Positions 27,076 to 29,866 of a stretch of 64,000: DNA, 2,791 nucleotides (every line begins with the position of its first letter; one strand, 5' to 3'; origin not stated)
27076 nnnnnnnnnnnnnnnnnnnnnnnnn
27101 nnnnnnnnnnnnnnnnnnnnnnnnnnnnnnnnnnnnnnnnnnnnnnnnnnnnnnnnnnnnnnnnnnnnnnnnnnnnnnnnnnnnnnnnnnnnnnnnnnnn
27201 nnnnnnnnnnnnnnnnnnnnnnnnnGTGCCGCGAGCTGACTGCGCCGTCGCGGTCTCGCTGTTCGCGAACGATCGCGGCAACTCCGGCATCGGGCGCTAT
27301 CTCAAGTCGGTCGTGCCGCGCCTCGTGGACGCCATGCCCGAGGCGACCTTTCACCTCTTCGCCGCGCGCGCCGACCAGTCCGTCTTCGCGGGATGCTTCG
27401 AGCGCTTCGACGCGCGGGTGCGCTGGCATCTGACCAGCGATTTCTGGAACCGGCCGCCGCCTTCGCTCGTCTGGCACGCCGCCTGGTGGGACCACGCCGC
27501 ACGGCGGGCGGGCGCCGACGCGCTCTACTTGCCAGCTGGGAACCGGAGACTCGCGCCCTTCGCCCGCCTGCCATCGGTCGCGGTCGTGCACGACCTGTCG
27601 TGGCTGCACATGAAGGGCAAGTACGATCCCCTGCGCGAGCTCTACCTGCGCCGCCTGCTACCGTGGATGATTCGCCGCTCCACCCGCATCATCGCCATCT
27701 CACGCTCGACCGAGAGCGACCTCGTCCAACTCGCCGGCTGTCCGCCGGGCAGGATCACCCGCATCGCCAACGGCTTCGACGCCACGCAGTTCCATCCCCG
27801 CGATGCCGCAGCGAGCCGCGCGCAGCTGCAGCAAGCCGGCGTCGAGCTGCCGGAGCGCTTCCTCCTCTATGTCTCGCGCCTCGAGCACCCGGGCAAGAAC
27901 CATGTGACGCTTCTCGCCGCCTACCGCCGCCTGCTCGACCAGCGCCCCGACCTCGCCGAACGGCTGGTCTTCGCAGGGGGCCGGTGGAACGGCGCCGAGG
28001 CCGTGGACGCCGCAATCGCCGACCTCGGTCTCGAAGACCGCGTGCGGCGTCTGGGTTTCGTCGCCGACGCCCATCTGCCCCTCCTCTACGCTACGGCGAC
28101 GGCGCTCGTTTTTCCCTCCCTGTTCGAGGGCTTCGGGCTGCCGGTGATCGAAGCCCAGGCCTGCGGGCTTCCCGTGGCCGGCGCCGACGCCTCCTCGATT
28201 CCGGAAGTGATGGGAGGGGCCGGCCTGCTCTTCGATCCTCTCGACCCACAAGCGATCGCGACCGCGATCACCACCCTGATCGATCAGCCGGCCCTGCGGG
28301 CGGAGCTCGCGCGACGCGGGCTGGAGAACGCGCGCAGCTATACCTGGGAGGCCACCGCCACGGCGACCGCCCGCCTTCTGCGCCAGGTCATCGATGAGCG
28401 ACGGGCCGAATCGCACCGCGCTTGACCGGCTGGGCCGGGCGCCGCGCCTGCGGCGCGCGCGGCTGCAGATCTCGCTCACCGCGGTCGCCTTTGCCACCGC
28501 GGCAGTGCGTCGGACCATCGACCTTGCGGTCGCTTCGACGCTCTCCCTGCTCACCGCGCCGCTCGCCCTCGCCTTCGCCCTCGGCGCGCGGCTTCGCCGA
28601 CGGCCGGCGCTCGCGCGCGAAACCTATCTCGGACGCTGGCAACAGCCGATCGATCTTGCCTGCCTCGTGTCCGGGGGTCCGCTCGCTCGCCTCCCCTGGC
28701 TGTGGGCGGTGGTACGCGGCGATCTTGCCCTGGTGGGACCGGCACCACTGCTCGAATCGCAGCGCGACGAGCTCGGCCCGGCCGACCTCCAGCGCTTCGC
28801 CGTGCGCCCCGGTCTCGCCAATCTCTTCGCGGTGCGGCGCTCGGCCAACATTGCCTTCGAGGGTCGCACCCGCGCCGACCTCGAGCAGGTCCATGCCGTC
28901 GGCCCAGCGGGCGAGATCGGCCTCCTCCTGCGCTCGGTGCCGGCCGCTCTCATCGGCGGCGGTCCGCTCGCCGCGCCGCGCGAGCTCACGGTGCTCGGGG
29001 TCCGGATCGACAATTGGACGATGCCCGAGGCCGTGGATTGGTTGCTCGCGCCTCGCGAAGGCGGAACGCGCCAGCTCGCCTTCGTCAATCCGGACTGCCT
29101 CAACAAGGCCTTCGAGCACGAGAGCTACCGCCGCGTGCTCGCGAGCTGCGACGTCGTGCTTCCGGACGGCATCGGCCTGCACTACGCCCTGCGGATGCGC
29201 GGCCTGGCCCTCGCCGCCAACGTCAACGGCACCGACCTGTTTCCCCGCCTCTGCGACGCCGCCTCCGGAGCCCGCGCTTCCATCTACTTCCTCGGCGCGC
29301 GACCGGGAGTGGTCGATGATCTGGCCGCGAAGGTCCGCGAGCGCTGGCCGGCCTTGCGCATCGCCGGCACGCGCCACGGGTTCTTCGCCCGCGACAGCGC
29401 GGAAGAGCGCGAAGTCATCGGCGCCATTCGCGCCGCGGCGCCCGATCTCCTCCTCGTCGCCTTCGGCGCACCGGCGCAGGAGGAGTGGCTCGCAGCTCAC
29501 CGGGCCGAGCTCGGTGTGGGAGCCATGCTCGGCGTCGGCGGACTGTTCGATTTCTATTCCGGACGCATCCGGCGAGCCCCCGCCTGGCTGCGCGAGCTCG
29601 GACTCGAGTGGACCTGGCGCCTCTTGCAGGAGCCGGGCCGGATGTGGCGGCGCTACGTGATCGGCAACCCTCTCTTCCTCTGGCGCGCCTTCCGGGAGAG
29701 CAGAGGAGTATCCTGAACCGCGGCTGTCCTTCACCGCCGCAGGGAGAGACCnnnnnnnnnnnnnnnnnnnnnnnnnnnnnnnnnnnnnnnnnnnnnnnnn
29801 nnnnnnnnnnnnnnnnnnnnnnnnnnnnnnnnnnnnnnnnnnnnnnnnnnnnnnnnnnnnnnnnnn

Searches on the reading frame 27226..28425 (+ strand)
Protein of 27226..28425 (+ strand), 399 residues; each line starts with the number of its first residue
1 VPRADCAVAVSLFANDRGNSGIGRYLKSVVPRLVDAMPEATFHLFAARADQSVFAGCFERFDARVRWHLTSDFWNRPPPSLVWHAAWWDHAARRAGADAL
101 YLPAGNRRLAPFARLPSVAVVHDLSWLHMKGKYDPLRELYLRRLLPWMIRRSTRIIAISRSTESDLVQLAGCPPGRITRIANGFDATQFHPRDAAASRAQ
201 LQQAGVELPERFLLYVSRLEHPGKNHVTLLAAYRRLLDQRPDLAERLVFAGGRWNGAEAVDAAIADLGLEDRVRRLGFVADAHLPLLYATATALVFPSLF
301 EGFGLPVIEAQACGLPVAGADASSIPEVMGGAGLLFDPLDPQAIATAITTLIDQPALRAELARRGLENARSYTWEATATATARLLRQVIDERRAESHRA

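Call 34: search_protein_families(library=pfam, proteins=[window:27226-28425:+], max_evalue=0.001)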
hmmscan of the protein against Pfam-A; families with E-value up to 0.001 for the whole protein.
window:27226-28425:+ (399 aa): 5 families
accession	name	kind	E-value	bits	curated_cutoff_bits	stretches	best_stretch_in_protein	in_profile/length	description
PF00534.26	Glycos_transf_1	-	9.4e-29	100.6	26.4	1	202-365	7-169/172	Glycosyl transferases group 1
PF13692.12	Glyco_trans_1_4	-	2.9e-28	99.4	27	1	212-353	3-141/142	Glycosyl transferases group 1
PF13439.12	Glyco_transf_4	-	1.6e-13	51.5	28.5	1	21-187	3-169/170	Glycosyltransferase Family 4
PF20706.3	GT4-conflict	-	8e-08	32.1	26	1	208-355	195-340/385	Family 4 Glycosyltransferase in conflict systems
PF13524.12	Glyco_trans_1_2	-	1.1e-06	29.1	25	1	236-379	5-140/144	Glycosyl transferase-like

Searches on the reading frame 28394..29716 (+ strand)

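Call 34: search_protein_families(library=pfam, proteins=[window:28394-29716:+], max_evalue=0.001)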
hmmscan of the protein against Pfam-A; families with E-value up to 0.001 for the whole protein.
window:28394-29716:+ (440 aa): 2 families
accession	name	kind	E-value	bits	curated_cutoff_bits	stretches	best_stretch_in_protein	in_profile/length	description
PF03808.19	Glyco_tran_WecG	-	1.3e-61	207.8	27.4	1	253-421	2-168/168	Glycosyl transferase WecG/TagA/CpsF family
PF02397.22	Bac_transf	-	5.7e-13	49.2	27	1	98-184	89-176/179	Bacterial sugar transferase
